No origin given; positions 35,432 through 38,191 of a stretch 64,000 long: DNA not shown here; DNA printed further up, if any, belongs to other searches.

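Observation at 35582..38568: N-terminal GGDEF – P-loop NTPase – TPR protein, translationally coupled to hslV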

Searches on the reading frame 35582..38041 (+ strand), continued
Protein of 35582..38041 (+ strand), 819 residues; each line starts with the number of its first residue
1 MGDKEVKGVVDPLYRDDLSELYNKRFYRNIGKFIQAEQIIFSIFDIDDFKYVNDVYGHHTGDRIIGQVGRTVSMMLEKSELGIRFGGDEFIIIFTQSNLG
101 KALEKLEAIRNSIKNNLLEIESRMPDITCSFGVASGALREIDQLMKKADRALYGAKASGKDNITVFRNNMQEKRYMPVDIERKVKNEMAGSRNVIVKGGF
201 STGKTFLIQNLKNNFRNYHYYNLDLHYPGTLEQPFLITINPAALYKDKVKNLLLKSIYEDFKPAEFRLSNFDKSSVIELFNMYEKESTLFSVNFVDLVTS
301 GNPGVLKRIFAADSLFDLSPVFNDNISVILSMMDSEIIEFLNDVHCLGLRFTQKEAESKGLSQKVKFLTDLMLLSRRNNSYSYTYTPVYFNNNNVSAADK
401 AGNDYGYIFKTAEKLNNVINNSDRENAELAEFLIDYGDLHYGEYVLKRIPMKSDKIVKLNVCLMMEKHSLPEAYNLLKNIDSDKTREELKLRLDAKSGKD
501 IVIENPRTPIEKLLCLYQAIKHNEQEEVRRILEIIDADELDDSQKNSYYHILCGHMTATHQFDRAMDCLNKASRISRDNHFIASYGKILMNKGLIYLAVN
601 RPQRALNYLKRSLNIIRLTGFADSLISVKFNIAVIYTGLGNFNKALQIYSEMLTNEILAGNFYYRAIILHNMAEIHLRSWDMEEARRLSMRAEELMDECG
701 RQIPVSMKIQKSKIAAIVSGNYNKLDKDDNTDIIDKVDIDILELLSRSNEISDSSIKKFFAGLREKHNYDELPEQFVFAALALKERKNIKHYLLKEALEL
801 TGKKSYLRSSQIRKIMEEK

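Call 68: find_encoding_contigs(protein=P0244, flank=6000, max_places=2)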
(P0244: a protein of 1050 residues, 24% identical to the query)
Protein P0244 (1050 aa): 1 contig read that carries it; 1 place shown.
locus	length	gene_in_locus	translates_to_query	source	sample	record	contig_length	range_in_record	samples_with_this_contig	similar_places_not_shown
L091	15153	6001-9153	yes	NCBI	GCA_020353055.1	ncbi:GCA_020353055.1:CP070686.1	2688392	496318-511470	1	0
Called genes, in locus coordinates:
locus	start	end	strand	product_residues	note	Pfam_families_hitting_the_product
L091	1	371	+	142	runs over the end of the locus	PF14534:DUF4440 (weak)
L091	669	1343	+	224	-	PF04893:Yip1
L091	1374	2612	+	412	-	PF02321:OEP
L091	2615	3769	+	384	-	PF25917:BSH_RND, PF25984:BSH_YknX (weak), PF25885:HH_EMRA (weak), PF25990:Beta-barrel_YknX, PF25989:YknX_C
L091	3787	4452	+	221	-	PF00005:ABC_tran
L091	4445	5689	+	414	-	PF12704:MacB_PCD, PF02687:FtsX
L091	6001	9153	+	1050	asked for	PF00990:GGDEF, PF13191:AAA_16, PF13401:AAA_22 (weak), PF24885:TPR_NPHP3 (faint), PF25063:ARM_TT21_C, PF00515:TPR_1 (faint), PF07719:TPR_2 (faint), PF13424:TPR_12, +10 more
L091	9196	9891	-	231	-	PF13620:CarboxypepD_reg (weak), PF00691:OmpA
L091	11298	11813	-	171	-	PF00027:cNMP_binding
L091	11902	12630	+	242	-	PF01884:PcrB, PF00977:His_biosynth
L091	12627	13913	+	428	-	PF02844:GARS_N, PF01071:GARS_A, PF02655:ATP-grasp_3 (weak), PF02786:CPSase_L_D2 (weak), PF08443:RimK (faint), PF02222:ATP-grasp (weak), PF07478:Dala_Dala_lig_C, PF02843:GARS_C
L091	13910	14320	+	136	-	PF00731:AIRC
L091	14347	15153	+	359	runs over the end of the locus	PF01300:Sua5_yciO_yrdC, PF01451:LMWPc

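Call 84: fold_search(model_id=the predicted structure, library=pdb)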
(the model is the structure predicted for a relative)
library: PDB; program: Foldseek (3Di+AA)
matches with E <= 10: 1417; with E <= 0.001: 179
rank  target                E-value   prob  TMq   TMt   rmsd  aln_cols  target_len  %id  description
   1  6mfv_A                1.9e-09  1.00  0.26  0.32  23.9       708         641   15  Crystal structure of the Signal Transduction ATPase with Numerous Domains (STAND) protein with a tetratricopeptide rep (released 2019-02-20)
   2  4wxo_A                6.4e-09  1.00  0.18  0.76   2.3       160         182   24  SadC (300-487) from Pseudomonas aeruginosa PAO1 (released 2015-11-18)
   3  4zvf                  9.2e-09  1.00  0.18  0.84   2.0       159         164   30  Crystal structure of GGDEF domain of the E. coli DosC - form II (GTP-alpha-S-bound) (released 2015-11-11)
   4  6ttr_A                1.0e-08  1.00  0.17  0.71   2.9       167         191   29  Crystal Structure of the coiled coil and GGDEF domain of DgcB from Caulobacter crescentus in complex with c-di-GMP (released 2021-01-13)
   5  7e6g_B                1.2e-08  1.00  0.18  0.54   2.2       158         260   32  Crystal structure of diguanylate cyclase SiaD in complex with its activator SiaC from Pseudomonas aeruginosa (released 2021-09-22)
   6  7e6g_A                1.5e-08  1.00  0.18  0.55   2.0       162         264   30  Crystal structure of diguanylate cyclase SiaD in complex with its activator SiaC from Pseudomonas aeruginosa (released 2021-09-22)
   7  4zvh_A                2.2e-08  1.00  0.18  0.83   3.0       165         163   29  Crystal structure of GGDEF domain of the E. coli DosC - form IV (released 2015-11-11)
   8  6tts_A                2.4e-08  1.00  0.18  0.81   3.3       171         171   29  Crystal structure of the GGDEF domain of DgcB from Caulobacter crescentus in complex with c-di-GMP (released 2021-01-13)
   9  3ign                  3.2e-08  1.00  0.18  0.84   2.5       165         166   32  Crystal Structure of the GGDEF domain from Marinobacter aquaeolei diguanylate cyclase complexed with c-di-GMP - Northeas (released 2009-08-11)
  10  6zxb_A                3.2e-08  1.00  0.17  0.47   3.1       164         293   32  Diguanylate cyclase DgcR (I-site mutant) in native state (released 2021-03-31)
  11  4zvg_A                3.3e-08  1.00  0.18  0.84   2.5       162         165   30  Crystal structure of GGDEF domain of the E. coli DosC - form III (released 2015-11-11)
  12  6ttr_B                3.8e-08  1.00  0.17  0.69   2.8       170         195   28  Crystal Structure of the coiled coil and GGDEF domain of DgcB from Caulobacter crescentus in complex with c-di-GMP (released 2021-01-13)
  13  6tts_B                3.8e-08  1.00  0.18  0.78   6.5       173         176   29  Crystal structure of the GGDEF domain of DgcB from Caulobacter crescentus in complex with c-di-GMP (released 2021-01-13)
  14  9g86_A                4.3e-08  1.00  0.18  0.33   4.2       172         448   27  Structure of Response regulator PleD in complex with c-diGMP and pppGpp (released 2025-08-06)
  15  3i5c_B                6.2e-08  1.00  0.17  0.65   4.5       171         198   26  Crystal structure of a fusion protein containing the leucine zipper of GCN4 and the GGDEF domain of WspR from Pseudomo (released 2009-08-18)
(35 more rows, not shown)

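Call 86: search_protein_families(library=padloc, proteins=[window:35582-38041:+, L082:9974-13114:+], max_evalue=0.01)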
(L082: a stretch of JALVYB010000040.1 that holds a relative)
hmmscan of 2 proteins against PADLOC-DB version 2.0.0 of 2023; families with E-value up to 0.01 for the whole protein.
window:35582-38041:+ (819 aa): 2 families
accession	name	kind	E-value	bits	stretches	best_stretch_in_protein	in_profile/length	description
PDLC04790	PDC-S01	-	0.0044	13.8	1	168-224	6-59/422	-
PDLC01171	TPR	-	0.0081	13.2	0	635-695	150-207/504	TPR repeats containing protein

L082:9974-13114:+ (1046 aa): 5 families
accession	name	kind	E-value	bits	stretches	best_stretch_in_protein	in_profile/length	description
PDLC01169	TPR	-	1.8e-05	22.3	1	681-836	82-235/252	TPR repeats containing protein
PDLC04788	PDC-S01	-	3.6e-05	20.9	0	307-344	81-117/448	-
PDLC04984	PDC-S27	-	5.7e-05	20.1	1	180-329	3-122/474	-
PDLC01171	TPR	-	0.0003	17.9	0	566-744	6-174/504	TPR repeats containing protein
PDLC04476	PDC-M16A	-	0.00059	16.3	1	185-223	10-48/691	-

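Call 90: find_encoding_contigs(protein=P0002, flank=3000, max_places=2)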
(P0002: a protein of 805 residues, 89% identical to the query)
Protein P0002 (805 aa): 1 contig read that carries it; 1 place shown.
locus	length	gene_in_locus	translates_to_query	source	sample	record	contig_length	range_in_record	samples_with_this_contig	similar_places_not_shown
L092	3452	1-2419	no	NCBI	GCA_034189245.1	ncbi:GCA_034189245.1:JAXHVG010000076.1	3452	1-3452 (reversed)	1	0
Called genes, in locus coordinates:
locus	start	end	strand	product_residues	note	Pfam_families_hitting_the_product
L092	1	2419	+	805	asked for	PF00990:GGDEF, PF00515:TPR_1 (faint), PF07719:TPR_2 (faint), PF13181:TPR_8 (faint), PF13176:TPR_7 (faint), PF13374:TPR_10 (faint), PF13424:TPR_12 (weak)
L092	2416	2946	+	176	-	PF00227:Proteasome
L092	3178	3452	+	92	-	?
